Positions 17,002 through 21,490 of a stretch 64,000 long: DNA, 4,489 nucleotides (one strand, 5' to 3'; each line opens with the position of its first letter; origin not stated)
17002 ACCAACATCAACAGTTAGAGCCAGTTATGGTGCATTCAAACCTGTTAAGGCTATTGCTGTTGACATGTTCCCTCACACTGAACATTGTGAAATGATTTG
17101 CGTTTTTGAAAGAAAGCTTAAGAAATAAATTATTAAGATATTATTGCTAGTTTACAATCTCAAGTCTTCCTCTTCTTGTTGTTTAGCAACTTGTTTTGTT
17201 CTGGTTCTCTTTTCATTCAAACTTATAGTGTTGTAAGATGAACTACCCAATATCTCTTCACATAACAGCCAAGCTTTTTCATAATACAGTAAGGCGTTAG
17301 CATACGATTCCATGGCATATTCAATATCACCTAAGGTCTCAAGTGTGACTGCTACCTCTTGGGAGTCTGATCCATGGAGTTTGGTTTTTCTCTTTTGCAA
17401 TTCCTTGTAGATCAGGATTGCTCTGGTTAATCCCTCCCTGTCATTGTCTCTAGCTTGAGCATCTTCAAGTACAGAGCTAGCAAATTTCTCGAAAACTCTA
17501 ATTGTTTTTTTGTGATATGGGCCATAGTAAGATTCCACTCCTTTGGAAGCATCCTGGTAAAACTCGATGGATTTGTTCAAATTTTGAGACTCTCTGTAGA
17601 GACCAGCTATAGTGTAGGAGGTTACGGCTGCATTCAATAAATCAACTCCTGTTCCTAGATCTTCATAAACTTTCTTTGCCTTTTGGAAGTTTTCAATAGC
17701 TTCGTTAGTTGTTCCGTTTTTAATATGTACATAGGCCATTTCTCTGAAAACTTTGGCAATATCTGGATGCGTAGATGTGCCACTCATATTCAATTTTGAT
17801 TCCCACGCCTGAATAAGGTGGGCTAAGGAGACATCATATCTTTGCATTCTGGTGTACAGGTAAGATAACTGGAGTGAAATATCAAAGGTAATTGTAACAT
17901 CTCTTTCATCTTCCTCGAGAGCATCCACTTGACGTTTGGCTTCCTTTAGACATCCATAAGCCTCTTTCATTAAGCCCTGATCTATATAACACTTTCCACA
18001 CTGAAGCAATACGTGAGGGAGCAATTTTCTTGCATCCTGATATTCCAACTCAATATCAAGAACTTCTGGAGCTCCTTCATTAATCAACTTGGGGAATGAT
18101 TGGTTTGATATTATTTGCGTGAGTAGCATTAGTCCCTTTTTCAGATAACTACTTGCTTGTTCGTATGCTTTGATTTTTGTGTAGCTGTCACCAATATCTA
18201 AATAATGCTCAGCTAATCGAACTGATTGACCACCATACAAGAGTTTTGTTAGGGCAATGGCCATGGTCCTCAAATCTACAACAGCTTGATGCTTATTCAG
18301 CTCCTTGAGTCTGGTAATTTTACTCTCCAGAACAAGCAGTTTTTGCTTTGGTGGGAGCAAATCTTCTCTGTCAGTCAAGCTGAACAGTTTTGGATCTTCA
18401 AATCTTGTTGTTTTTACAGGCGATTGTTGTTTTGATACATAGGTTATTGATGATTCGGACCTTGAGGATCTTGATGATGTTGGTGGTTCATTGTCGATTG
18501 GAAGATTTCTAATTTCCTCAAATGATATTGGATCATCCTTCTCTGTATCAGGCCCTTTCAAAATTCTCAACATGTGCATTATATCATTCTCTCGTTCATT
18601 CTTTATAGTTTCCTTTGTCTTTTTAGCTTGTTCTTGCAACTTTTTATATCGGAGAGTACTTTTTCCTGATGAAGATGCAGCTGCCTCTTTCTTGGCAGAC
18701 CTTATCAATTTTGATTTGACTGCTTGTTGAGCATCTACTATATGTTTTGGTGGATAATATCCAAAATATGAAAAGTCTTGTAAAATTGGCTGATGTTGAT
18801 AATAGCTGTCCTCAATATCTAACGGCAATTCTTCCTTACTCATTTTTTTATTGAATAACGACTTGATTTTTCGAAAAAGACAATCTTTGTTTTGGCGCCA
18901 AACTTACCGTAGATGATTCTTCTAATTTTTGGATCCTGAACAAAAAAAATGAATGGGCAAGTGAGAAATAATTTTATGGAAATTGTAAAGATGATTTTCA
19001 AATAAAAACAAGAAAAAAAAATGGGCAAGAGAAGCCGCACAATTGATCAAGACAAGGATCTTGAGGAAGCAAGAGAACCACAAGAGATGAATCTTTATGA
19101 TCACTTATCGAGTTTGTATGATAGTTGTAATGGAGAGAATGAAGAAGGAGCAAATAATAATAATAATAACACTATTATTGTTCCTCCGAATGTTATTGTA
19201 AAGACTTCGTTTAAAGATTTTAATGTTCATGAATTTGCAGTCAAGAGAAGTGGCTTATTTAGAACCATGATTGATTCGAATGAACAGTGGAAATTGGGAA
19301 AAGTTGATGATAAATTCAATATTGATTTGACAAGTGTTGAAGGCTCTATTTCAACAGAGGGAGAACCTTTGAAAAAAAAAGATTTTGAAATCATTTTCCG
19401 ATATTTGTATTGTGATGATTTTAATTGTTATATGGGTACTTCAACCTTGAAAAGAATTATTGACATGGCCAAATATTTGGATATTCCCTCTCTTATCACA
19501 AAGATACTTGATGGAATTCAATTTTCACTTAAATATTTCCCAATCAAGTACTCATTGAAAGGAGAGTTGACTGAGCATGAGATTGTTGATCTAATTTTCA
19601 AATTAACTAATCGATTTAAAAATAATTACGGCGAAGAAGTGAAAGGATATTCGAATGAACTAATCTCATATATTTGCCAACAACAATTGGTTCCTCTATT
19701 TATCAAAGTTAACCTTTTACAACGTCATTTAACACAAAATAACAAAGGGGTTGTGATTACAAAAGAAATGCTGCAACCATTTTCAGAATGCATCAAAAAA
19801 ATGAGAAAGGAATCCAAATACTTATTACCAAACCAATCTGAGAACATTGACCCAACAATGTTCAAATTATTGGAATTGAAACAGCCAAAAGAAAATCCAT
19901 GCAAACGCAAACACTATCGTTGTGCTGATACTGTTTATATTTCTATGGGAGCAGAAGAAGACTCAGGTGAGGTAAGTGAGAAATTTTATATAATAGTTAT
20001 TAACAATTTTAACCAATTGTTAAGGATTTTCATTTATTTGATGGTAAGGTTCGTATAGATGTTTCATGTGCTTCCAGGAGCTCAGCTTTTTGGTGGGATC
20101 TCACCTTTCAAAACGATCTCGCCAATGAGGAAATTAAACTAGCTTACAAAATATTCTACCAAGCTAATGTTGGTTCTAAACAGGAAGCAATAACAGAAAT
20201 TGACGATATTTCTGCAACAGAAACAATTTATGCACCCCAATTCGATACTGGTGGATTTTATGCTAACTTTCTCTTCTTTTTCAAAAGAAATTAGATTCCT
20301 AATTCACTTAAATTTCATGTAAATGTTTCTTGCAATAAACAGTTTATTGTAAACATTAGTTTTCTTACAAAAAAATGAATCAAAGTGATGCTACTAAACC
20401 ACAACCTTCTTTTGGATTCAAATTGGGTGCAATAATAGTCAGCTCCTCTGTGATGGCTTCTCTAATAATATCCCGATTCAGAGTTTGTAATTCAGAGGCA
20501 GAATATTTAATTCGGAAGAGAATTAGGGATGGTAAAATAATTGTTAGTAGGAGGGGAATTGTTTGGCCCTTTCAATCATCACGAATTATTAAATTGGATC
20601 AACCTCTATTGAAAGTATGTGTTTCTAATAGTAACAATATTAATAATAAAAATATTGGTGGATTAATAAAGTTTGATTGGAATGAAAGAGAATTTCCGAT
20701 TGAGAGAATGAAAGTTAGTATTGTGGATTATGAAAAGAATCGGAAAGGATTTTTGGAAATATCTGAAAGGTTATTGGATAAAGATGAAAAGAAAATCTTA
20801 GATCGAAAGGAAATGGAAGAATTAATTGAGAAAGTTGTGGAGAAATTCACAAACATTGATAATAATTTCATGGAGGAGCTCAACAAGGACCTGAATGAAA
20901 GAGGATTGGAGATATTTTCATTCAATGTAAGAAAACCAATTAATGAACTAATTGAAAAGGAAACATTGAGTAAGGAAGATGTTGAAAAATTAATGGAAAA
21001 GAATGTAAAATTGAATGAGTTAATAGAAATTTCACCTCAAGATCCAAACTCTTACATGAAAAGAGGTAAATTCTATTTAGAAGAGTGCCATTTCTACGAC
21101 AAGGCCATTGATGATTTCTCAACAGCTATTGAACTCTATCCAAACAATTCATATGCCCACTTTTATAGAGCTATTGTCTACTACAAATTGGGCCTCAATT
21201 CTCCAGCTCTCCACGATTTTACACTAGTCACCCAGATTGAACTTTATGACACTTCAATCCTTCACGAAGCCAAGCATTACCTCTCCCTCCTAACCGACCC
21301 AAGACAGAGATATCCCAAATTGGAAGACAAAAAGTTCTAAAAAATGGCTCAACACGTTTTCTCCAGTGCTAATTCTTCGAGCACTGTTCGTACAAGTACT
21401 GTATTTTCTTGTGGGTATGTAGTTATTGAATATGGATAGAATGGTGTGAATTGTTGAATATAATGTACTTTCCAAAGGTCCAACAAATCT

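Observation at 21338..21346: Two same-strand genes separated only by an in-frame TAA-AAA-ATG (TPR membrane protein to RCC1-repeat gene)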

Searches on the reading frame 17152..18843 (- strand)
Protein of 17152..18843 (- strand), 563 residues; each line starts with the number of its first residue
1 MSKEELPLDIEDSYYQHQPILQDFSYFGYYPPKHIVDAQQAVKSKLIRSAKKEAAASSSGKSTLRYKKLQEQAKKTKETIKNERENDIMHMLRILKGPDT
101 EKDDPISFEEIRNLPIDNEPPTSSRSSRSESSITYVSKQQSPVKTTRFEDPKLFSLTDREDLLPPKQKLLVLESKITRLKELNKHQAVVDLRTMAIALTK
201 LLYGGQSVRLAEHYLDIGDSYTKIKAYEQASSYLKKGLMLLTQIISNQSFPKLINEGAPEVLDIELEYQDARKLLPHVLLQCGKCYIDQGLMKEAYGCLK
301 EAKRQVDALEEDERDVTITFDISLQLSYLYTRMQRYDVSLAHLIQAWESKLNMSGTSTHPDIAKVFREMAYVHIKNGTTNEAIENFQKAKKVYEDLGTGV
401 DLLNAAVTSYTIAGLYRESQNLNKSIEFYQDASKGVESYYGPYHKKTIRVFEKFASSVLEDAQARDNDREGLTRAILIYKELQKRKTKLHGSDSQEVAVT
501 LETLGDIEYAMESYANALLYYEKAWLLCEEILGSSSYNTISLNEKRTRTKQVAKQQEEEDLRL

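Call 9: search_protein_families(library=pfam, proteins=[window:17152-18843:-], max_evalue=0.01)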
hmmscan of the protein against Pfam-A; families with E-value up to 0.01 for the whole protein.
window:17152-18843:- (563 aa): 7 families
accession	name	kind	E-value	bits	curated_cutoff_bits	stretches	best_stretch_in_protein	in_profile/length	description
PF13424.12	TPR_12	-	1.5e-23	83.2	30.1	4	361-432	1-71/77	Tetratricopeptide repeat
PF13374.12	TPR_10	-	1.5e-09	38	27.5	1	497-535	1-39/42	Tetratricopeptide repeat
PF24885.1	TPR_NPHP3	-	5.4e-08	32.9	100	1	341-502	77-237/239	Nephrocystin-3 TPR domain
PF07719.23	TPR_2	-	6.5e-08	32.6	27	0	363-394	1-32/34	Tetratricopeptide repeat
PF13181.12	TPR_8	-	1.1e-07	31.9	25.7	0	214-239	4-29/34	Tetratricopeptide repeat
PF00515.34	TPR_1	-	6.7e-06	26.1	27.8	0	363-395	1-33/34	Tetratricopeptide repeat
PF25068.1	ARM_TT21_4th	-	0.0021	18.8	30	1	322-432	34-152/153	Tetratricopeptide repeat protein 21 forth ARM domain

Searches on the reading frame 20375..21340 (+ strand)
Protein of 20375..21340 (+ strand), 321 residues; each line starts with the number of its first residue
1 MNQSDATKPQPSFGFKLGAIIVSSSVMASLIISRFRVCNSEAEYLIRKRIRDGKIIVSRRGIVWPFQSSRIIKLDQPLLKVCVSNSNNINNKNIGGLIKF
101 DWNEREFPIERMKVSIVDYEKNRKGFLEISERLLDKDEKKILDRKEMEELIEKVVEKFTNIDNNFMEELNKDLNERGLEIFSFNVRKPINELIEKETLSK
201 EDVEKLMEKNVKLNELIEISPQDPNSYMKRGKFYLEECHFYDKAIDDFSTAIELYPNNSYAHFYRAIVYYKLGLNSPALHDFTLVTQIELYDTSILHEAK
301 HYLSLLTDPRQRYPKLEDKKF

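Call 9: search_protein_families(library=pfam, proteins=[window:20375-21340:+], max_evalue=0.01)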
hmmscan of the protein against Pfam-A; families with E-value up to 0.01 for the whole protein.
window:20375-21340:+ (321 aa): 5 families
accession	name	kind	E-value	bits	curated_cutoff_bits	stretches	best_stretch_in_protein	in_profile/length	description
PF13414.12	TPR_11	-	1.3e-10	41.2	26.8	1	241-273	10-42/42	TPR repeat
PF13431.12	TPR_17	-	7.9e-08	32.4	24.4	1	249-273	3-27/34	Tetratricopeptide repeat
PF00515.34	TPR_1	-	6.4e-07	29.4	27.8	1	241-258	17-34/34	Tetratricopeptide repeat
PF07719.23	TPR_2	-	1.3e-06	28.5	27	1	227-258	4-34/34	Tetratricopeptide repeat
PF13432.12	TPR_16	-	0.0093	16.8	32.7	0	241-274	13-46/65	Tetratricopeptide repeat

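Call 10: find_encoding_contigs(protein=window:20375-21340:+, flank=5000, max_places=4)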
Protein window:20375-21340:+ (321 aa): no gene with exactly this product is on record in the collection.

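Call 11: find_homologous_proteins(query=window:20375-21340:+, max_evalue=0.001)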
Query window:20375-21340:+ (321 aa): 12 proteins with E <= 0.001 among 1864 candidates.
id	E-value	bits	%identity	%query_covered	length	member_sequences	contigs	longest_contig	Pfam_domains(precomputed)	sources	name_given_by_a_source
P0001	2.6e-41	160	97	27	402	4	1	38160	-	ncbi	ncbi:predicted protein, partial [Naegleria gruberi]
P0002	8.0e-20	90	39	24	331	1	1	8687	PF09976.16,PF13414.13,PF12569.15,PF24575.2,PF00515.35,PF13424.13,PF13429.13,PF14561.13,PF07719.24,PF13174.13,PF13431.13,PF23914.2,PF25062.2,PF25570.2,PF13176.13,PF13428.13,PF25064.2,PF14559.13,PF25575.1,PF10516.16,PF13371.13,PF12895.14,PF21033.5,PF13432.13,PF13181.13,PF01239.29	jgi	-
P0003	9.5e-17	80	47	18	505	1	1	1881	PF13431.13,PF23914.2,PF25062.2,PF13414.13,PF25058.2,PF12569.15,PF13428.13,PF13374.13,PF14559.13,PF25575.1,PF13371.13,PF00515.35,PF12895.14,PF13424.13,PF21033.5,PF13432.13,PF13429.13,PF13181.13,PF07719.24,PF13174.13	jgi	jgi:tetratricopeptide (TPR) repeat protein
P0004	1.5e-12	66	39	22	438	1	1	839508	PF13431.13,PF23914.2,PF13414.13,PF13428.13,PF14559.13,PF24575.2,PF13371.13,PF00515.35,PF12895.14,PF13424.13,PF21033.5,PF13432.13,PF13181.13,PF07719.24,PF13174.13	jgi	jgi:tetratricopeptide (TPR) repeat protein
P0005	2.4e-12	65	40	23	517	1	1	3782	PF25063.1,PF13431.13,PF23914.2,PF13414.13,PF13176.13,PF12569.15,PF13428.13,PF13374.13,PF14559.13,PF24575.2,PF25575.1,PF13371.13,PF00515.35,PF12895.14,PF13424.13,PF21033.5,PF13432.13,PF13181.13,PF01239.29,PF07719.24,PF13174.13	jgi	-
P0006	7.2e-10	57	38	24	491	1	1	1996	PF25063.1,PF13431.13,PF13414.13,PF13176.13,PF13428.13,PF13374.13,PF14559.13,PF24575.2,PF13371.13,PF00515.35,PF13424.13,PF21033.5,PF13432.13,PF13181.13,PF07719.24,PF13174.13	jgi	jgi:tetratricopeptide (TPR) repeat protein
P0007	1.1e-7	50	49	18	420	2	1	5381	PF14559.13,PF13431.13,PF13414.13,PF13371.13,PF00515.35,PF13424.13,PF21033.5,PF13432.13,PF13428.13,PF13181.13,PF07719.24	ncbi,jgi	jgi:tetratricopeptide (TPR) repeat protein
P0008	1.2e-6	46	39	21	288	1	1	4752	PF13431.13,PF23914.2,PF13414.13,PF13176.13,PF12569.15,PF13428.13,PF13374.13,PF14559.13,PF13371.13,PF00515.35,PF13424.13,PF13432.13,PF13181.13,PF01239.29,PF07719.24,PF13174.13,PF10373.16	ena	-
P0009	2.5e-6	45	32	27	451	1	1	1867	PF13431.13,PF25062.2,PF13414.13,PF25570.2,PF13428.13,PF14559.13,PF25575.1,PF10516.16,PF13371.13,PF00515.35,PF13424.13,PF21033.5,PF13432.13,PF13181.13,PF07719.24,PF13174.13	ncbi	-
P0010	2.2e-5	42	36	23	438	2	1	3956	PF13431.13,PF13414.13,PF13428.13,PF14559.13,PF13371.13,PF00515.35,PF13424.13,PF13432.13,PF13181.13,PF01239.29,PF07719.24,PF13174.13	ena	-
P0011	4.2e-5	41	38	15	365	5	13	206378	PF13431.13,PF13414.13,PF13428.13,PF13371.13,PF00515.35,PF13424.13,PF21033.5,PF13432.13,PF13181.13,PF01239.29,PF07719.24,PF13174.13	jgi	jgi:tetratricopeptide (TPR) repeat protein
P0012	3.5e-4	38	35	21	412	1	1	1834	PF13431.13,PF13414.13,PF03783.21,PF13428.13,PF25575.1,PF13371.13,PF00515.35,PF12895.14,PF13424.13,PF21033.5,PF13432.13,PF13181.13,PF07719.24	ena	-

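Call 16: find_encoding_contigs(protein=P0001, flank=10000, max_places=4)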
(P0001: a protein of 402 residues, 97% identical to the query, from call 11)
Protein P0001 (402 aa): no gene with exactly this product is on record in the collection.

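Call 44: find_related_loci(query=window:20375-21337:+, collection=metagenome_contigs, flank=4000)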
Query window:20375-21337:+ (321 aa) in metagenome_contigs; peptide patterns used: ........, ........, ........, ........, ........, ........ (x = any residue, [..] = any of these).
122 stretches matched a pattern, but none encodes a relative of the query by tblastn (E <= 1e-3).

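Call 60: search_protein_representatives(protein=window:20375-21337:+)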
Query: 321 residues. Proteins with E-value up to 0.001 (for the whole library): 33161; up to 1e-10: 5738; up to 1e-30: 86. The best 150 are listed.
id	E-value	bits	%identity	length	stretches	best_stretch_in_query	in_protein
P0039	7.8e-63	229.3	37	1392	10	214-283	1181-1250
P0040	2.1e-61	224.6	31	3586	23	215-284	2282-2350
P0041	8.4e-51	189.8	33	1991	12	217-286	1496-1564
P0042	7.1e-50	186.7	31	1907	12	213-291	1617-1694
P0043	1.6e-48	182.3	34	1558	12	203-270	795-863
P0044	2.9e-48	181.4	31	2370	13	213-285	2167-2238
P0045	4.5e-44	167.7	37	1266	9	213-284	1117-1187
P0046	7.2e-44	167.0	38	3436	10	213-288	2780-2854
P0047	1.1e-43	166.4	36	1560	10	213-283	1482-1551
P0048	2.4e-42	162.0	34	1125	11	216-288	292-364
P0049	5.8e-42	160.8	34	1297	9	213-282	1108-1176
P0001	8.3e-42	160.2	97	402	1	99-184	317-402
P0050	2.0e-41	159.0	31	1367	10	209-285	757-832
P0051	2.0e-41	159.0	35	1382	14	212-287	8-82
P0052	4.0e-40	154.7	35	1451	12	212-295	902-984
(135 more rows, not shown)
